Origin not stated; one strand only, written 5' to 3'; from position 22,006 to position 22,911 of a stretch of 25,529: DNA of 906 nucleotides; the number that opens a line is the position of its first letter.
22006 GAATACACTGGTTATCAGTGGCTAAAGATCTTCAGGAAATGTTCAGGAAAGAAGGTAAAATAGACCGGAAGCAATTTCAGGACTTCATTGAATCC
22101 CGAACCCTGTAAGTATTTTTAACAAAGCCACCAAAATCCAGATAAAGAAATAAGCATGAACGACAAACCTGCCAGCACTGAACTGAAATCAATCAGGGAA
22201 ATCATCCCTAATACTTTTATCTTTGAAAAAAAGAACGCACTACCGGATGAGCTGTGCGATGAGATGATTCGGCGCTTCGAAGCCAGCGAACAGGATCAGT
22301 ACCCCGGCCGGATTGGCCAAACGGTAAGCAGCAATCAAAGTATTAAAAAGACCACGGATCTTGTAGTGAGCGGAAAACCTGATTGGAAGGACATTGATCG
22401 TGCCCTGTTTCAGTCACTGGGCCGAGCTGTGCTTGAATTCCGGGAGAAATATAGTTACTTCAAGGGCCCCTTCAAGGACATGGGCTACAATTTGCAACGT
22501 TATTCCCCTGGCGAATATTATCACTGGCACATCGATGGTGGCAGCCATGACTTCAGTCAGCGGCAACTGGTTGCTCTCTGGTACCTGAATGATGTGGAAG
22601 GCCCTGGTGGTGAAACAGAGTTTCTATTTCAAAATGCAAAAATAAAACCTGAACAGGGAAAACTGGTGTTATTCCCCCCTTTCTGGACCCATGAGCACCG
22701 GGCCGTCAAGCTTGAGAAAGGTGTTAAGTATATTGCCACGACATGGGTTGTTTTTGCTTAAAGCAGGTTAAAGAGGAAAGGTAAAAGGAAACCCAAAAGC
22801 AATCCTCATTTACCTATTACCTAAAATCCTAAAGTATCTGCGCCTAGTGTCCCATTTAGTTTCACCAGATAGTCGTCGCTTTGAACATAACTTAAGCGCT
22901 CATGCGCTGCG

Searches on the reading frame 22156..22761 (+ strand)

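Call 16: search_protein_families(library=pfam, proteins=[window:22156-22761:+], max_evalue=0.001)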
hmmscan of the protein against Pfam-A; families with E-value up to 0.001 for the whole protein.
window:22156-22761:+ (201 aa): 1 family
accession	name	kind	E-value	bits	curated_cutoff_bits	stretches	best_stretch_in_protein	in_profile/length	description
PF13640.12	2OG-FeII_Oxy_3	-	5.3e-15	56.6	27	1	112-198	2-97/98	2OG-Fe(II) oxygenase superfamily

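Call 96: search_protein_families(library=padloc, proteins=[window:22156-22761:+], max_evalue=0.01)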
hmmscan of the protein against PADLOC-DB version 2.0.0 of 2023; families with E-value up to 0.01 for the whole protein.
window:22156-22761:+ (201 aa): 1 family
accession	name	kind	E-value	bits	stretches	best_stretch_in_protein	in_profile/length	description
PDLC01653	2OG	-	7.9e-20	69.5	1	112-198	2-80/81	"CAS-I,CAS-II,CAS-III,CAS-IV,CAS-V,CAS-VI; associated"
